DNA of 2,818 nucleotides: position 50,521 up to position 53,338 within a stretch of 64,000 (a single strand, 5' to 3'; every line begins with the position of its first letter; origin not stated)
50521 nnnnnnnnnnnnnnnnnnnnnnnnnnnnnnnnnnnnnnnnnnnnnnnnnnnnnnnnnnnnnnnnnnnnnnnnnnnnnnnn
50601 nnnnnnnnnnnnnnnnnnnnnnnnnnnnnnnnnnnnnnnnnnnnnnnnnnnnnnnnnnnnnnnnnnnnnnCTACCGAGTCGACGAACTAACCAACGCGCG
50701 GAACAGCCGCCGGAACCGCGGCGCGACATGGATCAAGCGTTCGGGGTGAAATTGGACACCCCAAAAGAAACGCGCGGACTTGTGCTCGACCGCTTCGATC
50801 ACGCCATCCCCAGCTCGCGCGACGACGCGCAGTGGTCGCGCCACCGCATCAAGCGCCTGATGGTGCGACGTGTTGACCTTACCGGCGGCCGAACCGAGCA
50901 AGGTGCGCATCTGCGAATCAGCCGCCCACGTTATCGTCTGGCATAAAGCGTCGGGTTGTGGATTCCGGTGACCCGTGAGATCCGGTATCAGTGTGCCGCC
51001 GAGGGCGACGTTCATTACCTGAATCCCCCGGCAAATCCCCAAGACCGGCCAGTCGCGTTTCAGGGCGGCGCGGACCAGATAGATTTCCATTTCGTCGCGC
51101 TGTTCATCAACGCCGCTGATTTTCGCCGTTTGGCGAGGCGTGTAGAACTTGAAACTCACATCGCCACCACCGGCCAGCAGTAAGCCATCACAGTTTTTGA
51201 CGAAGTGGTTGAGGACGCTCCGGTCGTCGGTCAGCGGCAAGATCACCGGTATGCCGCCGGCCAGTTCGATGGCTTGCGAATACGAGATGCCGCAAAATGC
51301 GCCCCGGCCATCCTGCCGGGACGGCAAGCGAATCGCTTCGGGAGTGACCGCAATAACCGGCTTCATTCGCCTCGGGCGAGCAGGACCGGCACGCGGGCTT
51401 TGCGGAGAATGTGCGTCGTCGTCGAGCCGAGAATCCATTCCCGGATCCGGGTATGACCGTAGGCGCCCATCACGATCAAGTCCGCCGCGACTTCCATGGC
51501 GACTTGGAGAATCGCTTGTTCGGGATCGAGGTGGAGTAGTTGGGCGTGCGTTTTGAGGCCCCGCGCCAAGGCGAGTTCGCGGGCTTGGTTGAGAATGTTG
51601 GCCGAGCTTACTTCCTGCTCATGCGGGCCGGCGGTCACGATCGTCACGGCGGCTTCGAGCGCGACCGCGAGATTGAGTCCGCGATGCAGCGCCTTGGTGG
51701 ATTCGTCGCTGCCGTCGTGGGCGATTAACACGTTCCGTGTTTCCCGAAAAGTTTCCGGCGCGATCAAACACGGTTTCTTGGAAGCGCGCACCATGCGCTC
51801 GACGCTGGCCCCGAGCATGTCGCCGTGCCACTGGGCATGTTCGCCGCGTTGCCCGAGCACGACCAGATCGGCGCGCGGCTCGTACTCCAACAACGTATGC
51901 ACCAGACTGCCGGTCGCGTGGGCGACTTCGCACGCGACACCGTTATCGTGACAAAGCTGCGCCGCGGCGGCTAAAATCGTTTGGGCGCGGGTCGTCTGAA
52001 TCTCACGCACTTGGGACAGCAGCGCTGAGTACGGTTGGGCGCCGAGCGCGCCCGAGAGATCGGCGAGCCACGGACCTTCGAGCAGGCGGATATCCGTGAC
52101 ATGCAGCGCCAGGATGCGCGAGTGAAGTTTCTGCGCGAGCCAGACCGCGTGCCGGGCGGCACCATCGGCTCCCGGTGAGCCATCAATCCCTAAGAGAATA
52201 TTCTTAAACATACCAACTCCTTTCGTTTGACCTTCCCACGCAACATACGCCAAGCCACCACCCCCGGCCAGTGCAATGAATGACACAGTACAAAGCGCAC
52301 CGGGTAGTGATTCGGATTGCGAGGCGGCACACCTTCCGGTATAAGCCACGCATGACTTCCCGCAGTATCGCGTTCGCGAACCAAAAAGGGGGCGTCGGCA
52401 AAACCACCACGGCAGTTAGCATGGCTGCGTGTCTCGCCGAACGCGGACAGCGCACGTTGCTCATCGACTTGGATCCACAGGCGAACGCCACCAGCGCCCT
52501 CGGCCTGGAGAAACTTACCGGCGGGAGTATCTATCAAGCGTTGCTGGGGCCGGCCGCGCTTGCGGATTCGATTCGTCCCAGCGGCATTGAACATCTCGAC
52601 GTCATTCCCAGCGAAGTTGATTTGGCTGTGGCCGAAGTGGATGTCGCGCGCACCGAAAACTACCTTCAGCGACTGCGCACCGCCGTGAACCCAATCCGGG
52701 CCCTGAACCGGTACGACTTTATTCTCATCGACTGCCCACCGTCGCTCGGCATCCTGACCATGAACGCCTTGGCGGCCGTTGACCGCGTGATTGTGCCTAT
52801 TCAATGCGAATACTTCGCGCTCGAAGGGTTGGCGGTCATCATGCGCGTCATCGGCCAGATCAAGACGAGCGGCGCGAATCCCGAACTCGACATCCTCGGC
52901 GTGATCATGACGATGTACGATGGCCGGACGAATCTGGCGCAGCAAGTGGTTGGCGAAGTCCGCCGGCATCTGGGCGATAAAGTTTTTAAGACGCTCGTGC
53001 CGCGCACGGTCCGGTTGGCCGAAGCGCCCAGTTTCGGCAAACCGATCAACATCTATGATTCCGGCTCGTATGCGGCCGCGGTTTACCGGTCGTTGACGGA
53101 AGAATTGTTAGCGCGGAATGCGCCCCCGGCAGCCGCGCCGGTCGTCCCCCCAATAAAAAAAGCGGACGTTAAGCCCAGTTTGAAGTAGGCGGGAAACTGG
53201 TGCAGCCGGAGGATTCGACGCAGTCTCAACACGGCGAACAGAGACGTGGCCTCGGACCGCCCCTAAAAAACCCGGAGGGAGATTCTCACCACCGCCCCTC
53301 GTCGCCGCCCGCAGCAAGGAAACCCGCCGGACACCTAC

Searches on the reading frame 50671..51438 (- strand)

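Call 6: search_protein_families(library=pfam, proteins=[window:50671-51438:-], max_evalue=0.1)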
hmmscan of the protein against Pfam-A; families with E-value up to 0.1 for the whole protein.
window:50671-51438:- (255 aa): 2 families
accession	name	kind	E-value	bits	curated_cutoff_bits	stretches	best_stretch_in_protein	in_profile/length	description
PF07722.19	Peptidase_C26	-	5.3e-58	196.8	20.5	1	27-233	1-219/219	Peptidase C26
PF00117.34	GATase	-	3.2e-15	56.8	22.8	1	110-234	52-173/190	Glutamine amidotransferase class-I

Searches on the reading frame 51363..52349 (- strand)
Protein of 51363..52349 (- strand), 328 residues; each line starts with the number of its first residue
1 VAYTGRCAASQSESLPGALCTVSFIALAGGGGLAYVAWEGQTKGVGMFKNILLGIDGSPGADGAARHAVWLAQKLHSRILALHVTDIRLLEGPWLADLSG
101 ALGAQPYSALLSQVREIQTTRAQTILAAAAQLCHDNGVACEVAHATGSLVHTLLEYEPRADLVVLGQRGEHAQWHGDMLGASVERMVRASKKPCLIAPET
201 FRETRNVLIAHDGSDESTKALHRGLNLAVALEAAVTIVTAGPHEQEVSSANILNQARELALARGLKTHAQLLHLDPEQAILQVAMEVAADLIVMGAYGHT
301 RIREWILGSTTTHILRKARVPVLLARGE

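Call 6: search_protein_families(library=pfam, proteins=[window:51363-52349:-], max_evalue=0.1)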
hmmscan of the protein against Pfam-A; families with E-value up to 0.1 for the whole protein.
window:51363-52349:- (328 aa): 1 family
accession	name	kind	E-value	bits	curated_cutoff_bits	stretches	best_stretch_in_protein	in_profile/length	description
PF00582.32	Usp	-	8.6e-41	140.2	24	2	205-326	3-141/141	Universal stress protein family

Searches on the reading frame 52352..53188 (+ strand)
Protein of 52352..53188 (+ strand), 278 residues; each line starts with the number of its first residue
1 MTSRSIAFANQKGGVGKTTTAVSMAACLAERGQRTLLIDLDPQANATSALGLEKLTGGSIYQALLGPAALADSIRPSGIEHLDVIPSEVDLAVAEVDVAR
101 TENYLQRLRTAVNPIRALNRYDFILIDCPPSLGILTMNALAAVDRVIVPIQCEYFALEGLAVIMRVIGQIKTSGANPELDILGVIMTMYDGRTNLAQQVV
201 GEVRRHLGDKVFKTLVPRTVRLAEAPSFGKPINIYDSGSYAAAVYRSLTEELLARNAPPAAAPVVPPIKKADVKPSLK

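Call 6: search_protein_families(library=pfam, proteins=[window:52352-53188:+], max_evalue=0.1)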
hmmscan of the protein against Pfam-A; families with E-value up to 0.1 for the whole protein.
window:52352-53188:+ (278 aa): 13 families
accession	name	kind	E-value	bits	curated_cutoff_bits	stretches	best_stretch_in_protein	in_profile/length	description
PF13614.12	AAA_31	-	8.9e-58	195.6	27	1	4-181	2-177/177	AAA domain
PF01656.29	CbiA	-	8.2e-29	100.5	25.4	1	6-232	1-125/125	CobQ/CobB/MinD/ParA nucleotide binding domain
PF09140.17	MipZ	-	4.6e-13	49.5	20.7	2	5-44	2-41/262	ATPase MipZ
PF06564.18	CBP_BcsQ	-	2.4e-09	37.5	21.3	1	7-249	5-230/234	Cellulose biosynthesis protein BcsQ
PF10609.15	ParA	-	5.4e-09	36.3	27.1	1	4-148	4-141/246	NUBPL iron-transfer P-loop NTPase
PF00142.24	Fer4_NifH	-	1.1e-08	35.3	25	1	11-50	7-46/271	4Fe-4S iron sulfur cluster binding proteins, NifH/frxC family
PF02374.21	ArsA_ATPase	-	4.7e-08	33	24.3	1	8-47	5-44/305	Anion-transporting ATPase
PF00448.28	SRP54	-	1.7e-06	28.3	22.7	2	71-194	37-155/196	SRP54-type protein, GTPase domain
PF07015.17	VirC1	-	0.0012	18.7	24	1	6-41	4-39/231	VirC1 protein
PF13481.12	AAA_25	-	0.03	14.4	27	1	12-42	41-70/195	AAA domain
PF02562.22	PhoH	-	0.031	14.2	27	1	3-64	18-79/205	PhoH-like protein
PF03029.23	ATP_bind_1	-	0.033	14.4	27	0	14-46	6-38/240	Conserved hypothetical ATP binding protein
PF16575.11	CLP1_P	-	0.094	13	26.6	0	14-45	4-35/188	mRNA cleavage and polyadenylation factor CLP1 P-loop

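Call 43: search_protein_families(library=ncbifam, proteins=[window:52352-53188:+], max_evalue=1)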
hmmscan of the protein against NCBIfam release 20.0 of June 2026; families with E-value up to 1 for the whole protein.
window:52352-53188:+ (278 aa): 36 families (the best 25 are shown)
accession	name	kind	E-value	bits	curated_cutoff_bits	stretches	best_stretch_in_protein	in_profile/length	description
TIGR03453.1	partition_RepA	equivalog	8.5e-34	117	348.45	1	6-225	107-343/387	plasmid partitioning protein RepA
NF041546.1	ParA_partition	equivalog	2.1e-27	96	180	2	6-48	2-44/203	ParA family partition ATPase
NF041283.1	PrgP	equivalog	2.4e-24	86.2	400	1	4-235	3-241/297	ParA superfamily DNA segregation protein PrgP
TIGR01969.1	minD_arch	subfamily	3e-23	82.3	201.75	1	4-254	1-232/251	cell division ATPase MinD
NF010443.0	PRK13869.1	subfamily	6.2e-21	74.6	446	1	5-214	123-349/405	plasmid-partitioning protein RepA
NF010259.0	PRK13705.1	equivalog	1.2e-15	57.4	725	1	5-219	108-335/388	plasmid-partitioning protein SopA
TIGR01968.1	minD_bact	equivalog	1.7e-14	53.8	212.9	1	6-256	4-240/261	septum site-determining protein MinD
TIGR03371.1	cellulose_yhjQ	equivalog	1.8e-14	53.8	157.85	1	6-250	4-239/246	cellulose biosynthesis protein BcsQ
TIGR01007.1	eps_fam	subfamily_domain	8.2e-12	45.1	108.05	1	5-186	19-187/204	polysaccharide biosynthesis tyrosine autokinase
TIGR01287.1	nifH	equivalog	2.5e-10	40.1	394.35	2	11-50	7-46/275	nitrogenase iron protein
NF009701.0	PRK13230.1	subfamily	3.1e-10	39.5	350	1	11-52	8-49/291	nitrogenase reductase-like protein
NF047398.1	AAA_KGGVGR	domain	4.3e-10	40.2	90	1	5-44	4-43/190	KGGVGR-motif variant AAA ATPase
NF033200.1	F430_CfbC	exception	4.8e-09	36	402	2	11-50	7-46/260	Ni-sirohydrochlorin a,c-diamide reductive cyclase ATP-dependent reductase subunit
NF053621.1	ATPseBagBMYCTU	equivalog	1.4e-08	34.2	521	1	11-56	19-64/371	ATPase BagB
TIGR01005.1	eps_transp_fam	subfamily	1.4e-08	33.4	411.7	1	4-191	547-720/754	exopolysaccharide transport protein family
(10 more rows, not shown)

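Call 44: search_protein_families(library=padloc, proteins=[window:52352-53188:+], max_evalue=1)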
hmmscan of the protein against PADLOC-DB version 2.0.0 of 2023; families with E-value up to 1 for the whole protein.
window:52352-53188:+ (278 aa): 3 families
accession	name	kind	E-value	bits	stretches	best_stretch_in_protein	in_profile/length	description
PDLC04559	PDC-M28B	-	1.6e-09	35.4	1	4-41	129-166/438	-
PDLC04560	PDC-M28B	-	0.00046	17.6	1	2-49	13-60/327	-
PDLC04140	mad8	-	0.0027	15.3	1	14-115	37-100/314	mads_8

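Call 47: find_related_loci(query=window:52352-53185:+, collection=metagenome_contigs, flank=5000)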
Query window:52352-53185:+ (278 aa) in metagenome_contigs; peptide patterns used: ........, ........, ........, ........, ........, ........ (x = any residue, [..] = any of these).
600 stretches matched a pattern (row limit reached: there are more); 583 encode a relative of the query (tblastn E <= 1e-3); the best 80 are kept; 80 distinct loci.
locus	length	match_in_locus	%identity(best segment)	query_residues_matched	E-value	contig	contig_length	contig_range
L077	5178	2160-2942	54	4-266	5e-89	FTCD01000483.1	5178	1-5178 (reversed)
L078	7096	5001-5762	52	4-257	6e-84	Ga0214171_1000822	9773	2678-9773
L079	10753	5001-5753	53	4-257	1e-82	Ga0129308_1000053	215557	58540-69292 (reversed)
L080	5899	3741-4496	53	4-256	5e-81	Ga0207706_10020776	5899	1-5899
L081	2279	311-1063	53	3-255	1e-83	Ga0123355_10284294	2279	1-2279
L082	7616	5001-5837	51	1-272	8e-81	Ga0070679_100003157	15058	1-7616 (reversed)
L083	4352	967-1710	51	6-256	1e-80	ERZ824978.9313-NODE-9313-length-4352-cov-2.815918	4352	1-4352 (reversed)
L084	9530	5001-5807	50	6-267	2e-80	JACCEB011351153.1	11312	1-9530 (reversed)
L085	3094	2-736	50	10-256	4e-81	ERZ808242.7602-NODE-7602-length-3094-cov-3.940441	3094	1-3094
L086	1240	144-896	50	4-256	3e-86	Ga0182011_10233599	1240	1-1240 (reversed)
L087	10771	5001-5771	52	3-260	7e-80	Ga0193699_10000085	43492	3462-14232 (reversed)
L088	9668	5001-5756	54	3-255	7e-80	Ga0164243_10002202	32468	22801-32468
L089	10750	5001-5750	51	4-255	1e-79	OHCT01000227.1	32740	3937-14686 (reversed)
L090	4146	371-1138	50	4-260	5e-79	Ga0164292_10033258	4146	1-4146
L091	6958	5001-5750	52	3-255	6e-79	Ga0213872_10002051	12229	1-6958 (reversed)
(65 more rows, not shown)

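Call 48: find_homologous_proteins(query=window:52352-53185:+, max_evalue=1e-60)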
Query window:52352-53185:+ (278 aa): 7576 proteins with E <= 1e-60 among 8000 candidates; the best 120 are listed.
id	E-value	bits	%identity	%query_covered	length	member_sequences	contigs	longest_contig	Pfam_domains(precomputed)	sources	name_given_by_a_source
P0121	5.3e-174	595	100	100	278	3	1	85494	PF00142.25,PF10609.16,PF01656.30,PF13614.13,PF09140.18,PF06564.19,PF02374.22,PF00448.29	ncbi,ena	ncbi:MAG: ParA family protein [Verrucomicrobiota bacterium]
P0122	1.1e-149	515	91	94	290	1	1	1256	PF00142.25,PF10609.16,PF01656.30,PF13614.13,PF09140.18,PF06564.19,PF02374.22,PF00448.29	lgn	-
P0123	2.7e-139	481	85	94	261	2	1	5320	PF00142.25,PF10609.16,PF01656.30,PF13614.13,PF09140.18,PF06564.19,PF02374.22,PF00448.29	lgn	-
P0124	4.3e-138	477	84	92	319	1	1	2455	PF00142.25,PF10609.16,PF01656.30,PF13614.13,PF09140.18,PF06564.19,PF02374.22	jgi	jgi:chromosome partitioning protein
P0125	2.6e-137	475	84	94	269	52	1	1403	PF00142.25,PF10609.16,PF01656.30,PF13614.13,PF09140.18,PF06564.19,PF02374.22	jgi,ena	-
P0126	2.7e-135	468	81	95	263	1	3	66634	PF00142.25,PF10609.16,PF01656.30,PF13614.13,PF09140.18,PF06564.19,PF02374.22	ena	-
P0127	8.0e-134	463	81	95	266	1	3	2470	PF00142.25,PF10609.16,PF01656.30,PF13614.13,PF09140.18,PF06564.19,PF02374.22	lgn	-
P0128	1.3e-133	463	81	95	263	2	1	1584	PF00142.25,PF10609.16,PF01656.30,PF13614.13,PF09140.18,PF06564.19,PF02374.22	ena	-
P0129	1.3e-133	463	78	96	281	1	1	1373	PF00142.25,PF10609.16,PF01656.30,PF13614.13,PF09140.18,PF06564.19,PF02374.22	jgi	jgi:chromosome partitioning protein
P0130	1.4e-133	462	80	92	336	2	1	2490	PF00142.25,PF10609.16,PF01656.30,PF13614.13,PF09140.18,PF06564.19,PF02374.22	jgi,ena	jgi:chromosome partitioning protein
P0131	1.7e-133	462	78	96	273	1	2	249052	PF00142.25,PF10609.16,PF01656.30,PF13614.13,PF09140.18,PF06564.19,PF02374.22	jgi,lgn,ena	jgi:chromosome partitioning protein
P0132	2.0e-132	459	81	93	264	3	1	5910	PF00142.25,PF10609.16,PF01656.30,PF13614.13,PF09140.18,PF06564.19,PF02374.22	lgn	-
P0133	3.8e-132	458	78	96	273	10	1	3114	PF00142.25,PF10609.16,PF01656.30,PF13614.13,PF09140.18,PF06564.19,PF02374.22,PF00448.29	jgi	jgi:chromosome partitioning protein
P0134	3.9e-132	458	78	97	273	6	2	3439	PF00142.25,PF10609.16,PF01656.30,PF13614.13,PF09140.18,PF06564.19,PF02374.22,PF00448.29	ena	-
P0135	5.6e-132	457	82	91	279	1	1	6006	PF00142.25,PF10609.16,PF01656.30,PF13614.13,PF09140.18,PF06564.19,PF02374.22,PF00448.29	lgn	-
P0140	1.9e-130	452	80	92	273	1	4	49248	PF00142.25,PF10609.16,PF01656.30,PF13614.13,PF09140.18,PF06564.19,PF02374.22,PF00448.29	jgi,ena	jgi:chromosome partitioning protein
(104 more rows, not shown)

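Call 49: find_encoding_contigs(protein=P0126, flank=5000, max_places=1)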
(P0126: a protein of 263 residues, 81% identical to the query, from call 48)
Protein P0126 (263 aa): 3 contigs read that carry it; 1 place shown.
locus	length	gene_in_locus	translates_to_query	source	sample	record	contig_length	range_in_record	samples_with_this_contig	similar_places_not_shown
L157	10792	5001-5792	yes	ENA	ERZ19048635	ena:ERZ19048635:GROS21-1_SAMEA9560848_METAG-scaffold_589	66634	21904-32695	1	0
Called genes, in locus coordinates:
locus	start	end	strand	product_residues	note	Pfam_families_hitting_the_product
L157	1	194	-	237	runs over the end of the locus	PF07589:PEP_exosort_dom (weak)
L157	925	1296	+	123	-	PF00550:PP-binding (weak)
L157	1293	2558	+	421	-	PF00109:ketoacyl-synt, PF02801:Ketoacyl-synt_C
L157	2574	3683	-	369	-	PF04321:RmlD_sub_bind, PF05368:NmrA, PF01073:3Beta_HSD, PF01370:Epimerase, PF02719:Polysacc_synt_2 (faint), PF13460:NAD_binding_10, PF16363:GDP_Man_Dehyd, PF07993:NAD_binding_4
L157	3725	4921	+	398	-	PF00155:Aminotran_1_2, PF01212:Beta_elim_lyase (weak)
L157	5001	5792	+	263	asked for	PF00142:Fer4_NifH (faint), PF01656:CbiA, PF02374:ArsA_ATPase (weak), PF06564:CBP_BcsQ (weak), PF09140:MipZ (weak), PF10609:ParA, PF13614:AAA_31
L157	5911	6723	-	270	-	PF01936:NYN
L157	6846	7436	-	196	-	PF02578:Cu-oxidase_4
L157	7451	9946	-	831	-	PF08409:TMTC_DUF1736, PF13432:TPR_16 (faint), PF00515:TPR_1 (faint), PF07719:TPR_2 (weak), PF13181:TPR_8 (faint), PF14559:TPR_19 (faint)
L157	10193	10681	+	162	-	-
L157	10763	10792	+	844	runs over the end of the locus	PF00675:Peptidase_M16, PF05193:Peptidase_M16_C, PF00675:Peptidase_M16, PF05193:Peptidase_M16_C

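Call 50: find_encoding_contigs(protein=P0123, flank=5000, max_places=1)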
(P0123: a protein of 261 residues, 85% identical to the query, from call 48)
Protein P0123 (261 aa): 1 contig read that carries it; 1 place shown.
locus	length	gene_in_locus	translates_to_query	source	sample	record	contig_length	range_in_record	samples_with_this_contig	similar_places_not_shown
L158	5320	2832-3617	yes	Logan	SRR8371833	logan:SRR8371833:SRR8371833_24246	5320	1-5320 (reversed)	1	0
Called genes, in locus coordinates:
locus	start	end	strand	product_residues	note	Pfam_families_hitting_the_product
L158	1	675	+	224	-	?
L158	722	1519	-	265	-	PF07596:SBP_bac_10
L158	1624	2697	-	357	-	PF00248:Aldo_ket_red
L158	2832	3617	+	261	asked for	PF00142:Fer4_NifH (weak), PF00448:SRP54 (faint), PF01656:CbiA, PF02374:ArsA_ATPase, PF06564:CBP_BcsQ, PF09140:MipZ (weak), PF10609:ParA, PF13614:AAA_31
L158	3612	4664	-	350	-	PF04613:LpxD, PF14602:Hexapep_2 (faint), PF25084:LbH_EIF2B (weak), PF25087:GMPPB_C, PF00132:Hexapep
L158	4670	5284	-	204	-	PF03938:OmpH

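Call 51: find_encoding_contigs(protein=P0131, flank=5000, max_places=1)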
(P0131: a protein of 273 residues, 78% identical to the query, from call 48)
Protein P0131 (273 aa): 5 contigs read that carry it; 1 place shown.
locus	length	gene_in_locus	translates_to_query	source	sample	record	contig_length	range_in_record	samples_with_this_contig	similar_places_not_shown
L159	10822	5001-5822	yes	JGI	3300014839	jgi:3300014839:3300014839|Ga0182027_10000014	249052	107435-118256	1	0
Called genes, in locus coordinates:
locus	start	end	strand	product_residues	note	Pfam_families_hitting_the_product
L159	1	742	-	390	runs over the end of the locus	PF00226:DnaJ, PF01556:DnaJ_C, PF00684:DnaJ_CXXCXGXG, PF27439:DnaJ_C_2 (weak)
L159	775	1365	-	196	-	PF01025:GrpE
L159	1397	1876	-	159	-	PF02518:HATPase_c (faint), PF13581:HATPase_c_2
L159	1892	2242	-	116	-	PF01740:STAS, PF13466:STAS_2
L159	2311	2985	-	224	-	PF01740:STAS (weak), PF13466:STAS_2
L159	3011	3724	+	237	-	PF21948:LplA-B_cat, PF03099:BPL_LplA_LipB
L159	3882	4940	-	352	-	PF02646:RmuC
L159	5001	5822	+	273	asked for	PF00142:Fer4_NifH, PF01656:CbiA, PF02374:ArsA_ATPase (weak), PF06564:CBP_BcsQ, PF09140:MipZ (weak), PF10609:ParA, PF13614:AAA_31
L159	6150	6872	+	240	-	PF01138:RNase_PH, PF03725:RNase_PH_C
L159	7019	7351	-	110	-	PF14595:Thioredoxin_9 (weak), PF00085:Thioredoxin, PF13098:Thioredoxin_2, PF13905:Thioredoxin_8 (faint)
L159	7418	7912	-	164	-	-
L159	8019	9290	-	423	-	-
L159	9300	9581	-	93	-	-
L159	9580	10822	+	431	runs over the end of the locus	PF09861:Lar_N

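Call 54: find_encoding_contigs(protein=P0122, flank=5000, max_places=1)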
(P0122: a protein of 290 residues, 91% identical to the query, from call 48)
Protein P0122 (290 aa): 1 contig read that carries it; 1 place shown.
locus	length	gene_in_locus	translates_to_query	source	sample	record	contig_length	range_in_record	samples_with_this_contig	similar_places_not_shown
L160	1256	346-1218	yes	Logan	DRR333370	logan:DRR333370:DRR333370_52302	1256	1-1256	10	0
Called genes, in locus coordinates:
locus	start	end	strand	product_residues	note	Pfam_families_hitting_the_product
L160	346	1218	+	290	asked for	PF00142:Fer4_NifH, PF00448:SRP54 (faint), PF01656:CbiA, PF02374:ArsA_ATPase, PF06564:CBP_BcsQ, PF09140:MipZ, PF10609:ParA, PF13614:AAA_31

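Call 55: find_encoding_contigs(protein=P0135, flank=5000, max_places=1)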
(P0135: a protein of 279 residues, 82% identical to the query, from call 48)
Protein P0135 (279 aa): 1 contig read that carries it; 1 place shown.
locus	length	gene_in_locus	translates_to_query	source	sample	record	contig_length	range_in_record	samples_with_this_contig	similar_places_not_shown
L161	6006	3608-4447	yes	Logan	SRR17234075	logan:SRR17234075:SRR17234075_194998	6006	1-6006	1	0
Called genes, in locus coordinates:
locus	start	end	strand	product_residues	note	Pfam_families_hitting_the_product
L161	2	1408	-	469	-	?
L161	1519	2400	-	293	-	PF14279:HNH_5, PF01844:HNH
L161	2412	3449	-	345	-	PF02646:RmuC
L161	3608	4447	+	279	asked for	PF00142:Fer4_NifH (weak), PF00448:SRP54 (faint), PF01656:CbiA, PF02374:ArsA_ATPase, PF06564:CBP_BcsQ, PF09140:MipZ (weak), PF10609:ParA, PF13614:AAA_31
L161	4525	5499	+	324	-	PF08279:HTH_11 (weak), PF03099:BPL_LplA_LipB, PF02237:BPL_C (weak)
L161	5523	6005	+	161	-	?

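Call 111: find_encoding_contigs(protein=P0140, flank=8000, max_places=2)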
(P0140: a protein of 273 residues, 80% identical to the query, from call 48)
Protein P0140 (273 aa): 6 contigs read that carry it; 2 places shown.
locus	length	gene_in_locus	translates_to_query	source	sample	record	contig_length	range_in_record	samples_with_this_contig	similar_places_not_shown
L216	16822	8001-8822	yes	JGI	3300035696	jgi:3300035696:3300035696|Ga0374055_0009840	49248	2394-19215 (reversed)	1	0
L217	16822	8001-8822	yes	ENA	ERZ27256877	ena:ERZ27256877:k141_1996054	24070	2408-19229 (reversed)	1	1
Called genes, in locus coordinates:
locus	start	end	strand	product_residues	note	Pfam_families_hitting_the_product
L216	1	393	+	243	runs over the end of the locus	PF07589:PEP_exosort_dom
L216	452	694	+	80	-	-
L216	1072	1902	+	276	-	-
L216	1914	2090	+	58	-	-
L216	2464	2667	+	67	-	PF00582:Usp (weak)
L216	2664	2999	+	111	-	PF00582:Usp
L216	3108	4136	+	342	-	PF00069:Pkinase, PF07714:PK_Tyr_Ser-Thr, PF03109:ABC1 (weak)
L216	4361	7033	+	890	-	PF02702:KdpD, PF13493:DUF4118, PF13492:GAF_3 (weak), PF00512:HisKA, PF13581:HATPase_c_2 (weak), PF02518:HATPase_c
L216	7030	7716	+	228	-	PF00072:Response_reg, PF00486:Trans_reg_C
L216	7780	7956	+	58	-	-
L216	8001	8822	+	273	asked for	PF00142:Fer4_NifH (weak), PF00448:SRP54 (faint), PF01656:CbiA, PF02374:ArsA_ATPase (weak), PF06564:CBP_BcsQ, PF09140:MipZ (weak), PF10609:ParA, PF13614:AAA_31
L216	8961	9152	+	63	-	-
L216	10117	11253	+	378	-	-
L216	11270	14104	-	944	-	PF22548:AEP-TOTE, PF00270:DEAD, PF04851:ResIII, PF04480:DUF559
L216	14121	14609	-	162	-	PF11848:DUF3368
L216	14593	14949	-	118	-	PF03683:UPF0175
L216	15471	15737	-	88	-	-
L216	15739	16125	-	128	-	PF00072:Response_reg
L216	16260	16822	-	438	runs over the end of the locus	PF00860:Xan_ur_permease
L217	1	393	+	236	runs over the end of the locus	PF07589:PEP_exosort_dom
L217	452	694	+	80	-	-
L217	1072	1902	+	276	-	-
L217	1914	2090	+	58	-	-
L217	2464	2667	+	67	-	PF00582:Usp (weak)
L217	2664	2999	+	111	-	PF00582:Usp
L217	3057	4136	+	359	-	PF00069:Pkinase, PF07714:PK_Tyr_Ser-Thr, PF03109:ABC1 (weak)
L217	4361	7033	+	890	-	PF02702:KdpD, PF13493:DUF4118, PF13492:GAF_3 (weak), PF00512:HisKA, PF13581:HATPase_c_2 (weak), PF02518:HATPase_c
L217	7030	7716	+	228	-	PF00072:Response_reg, PF00486:Trans_reg_C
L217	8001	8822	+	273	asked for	PF00142:Fer4_NifH (weak), PF00448:SRP54 (faint), PF01656:CbiA, PF02374:ArsA_ATPase (weak), PF06564:CBP_BcsQ, PF09140:MipZ (weak), PF10609:ParA, PF13614:AAA_31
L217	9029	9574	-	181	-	-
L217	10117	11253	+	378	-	-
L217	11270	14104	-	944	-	PF22548:AEP-TOTE, PF00270:DEAD, PF04851:ResIII, PF04480:DUF559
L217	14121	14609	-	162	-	PF11848:DUF3368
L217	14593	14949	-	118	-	PF03683:UPF0175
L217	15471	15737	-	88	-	-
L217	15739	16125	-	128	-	PF00072:Response_reg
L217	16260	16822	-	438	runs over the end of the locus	PF00860:Xan_ur_permease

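Call 114: search_protein_families(library=pfam, proteins=[L216:10117-11253:+, L216:8961-9152:+, L217:9029-9574:-], max_evalue=0.1)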
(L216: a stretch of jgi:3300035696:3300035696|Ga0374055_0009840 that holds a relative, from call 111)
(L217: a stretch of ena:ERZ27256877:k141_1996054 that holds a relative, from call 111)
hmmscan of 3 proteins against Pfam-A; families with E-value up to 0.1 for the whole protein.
L216:10117-11253:+ (378 aa): 0 families

L216:8961-9152:+ (63 aa): 1 family
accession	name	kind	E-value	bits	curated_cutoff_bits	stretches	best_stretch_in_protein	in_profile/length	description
PF05974.18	DUF892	-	0.064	13.7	23.7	1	2-59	28-84/159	Domain of unknown function (DUF892)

L217:9029-9574:- (181 aa): 2 families
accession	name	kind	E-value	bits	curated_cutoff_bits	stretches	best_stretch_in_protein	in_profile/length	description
PF13173.12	AAA_14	-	0.00034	21.1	27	1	19-54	4-44/129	AAA domain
PF24389.1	ORC-CDC6-like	-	0.027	13.7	27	1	12-45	27-60/571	ORC-CDC6-like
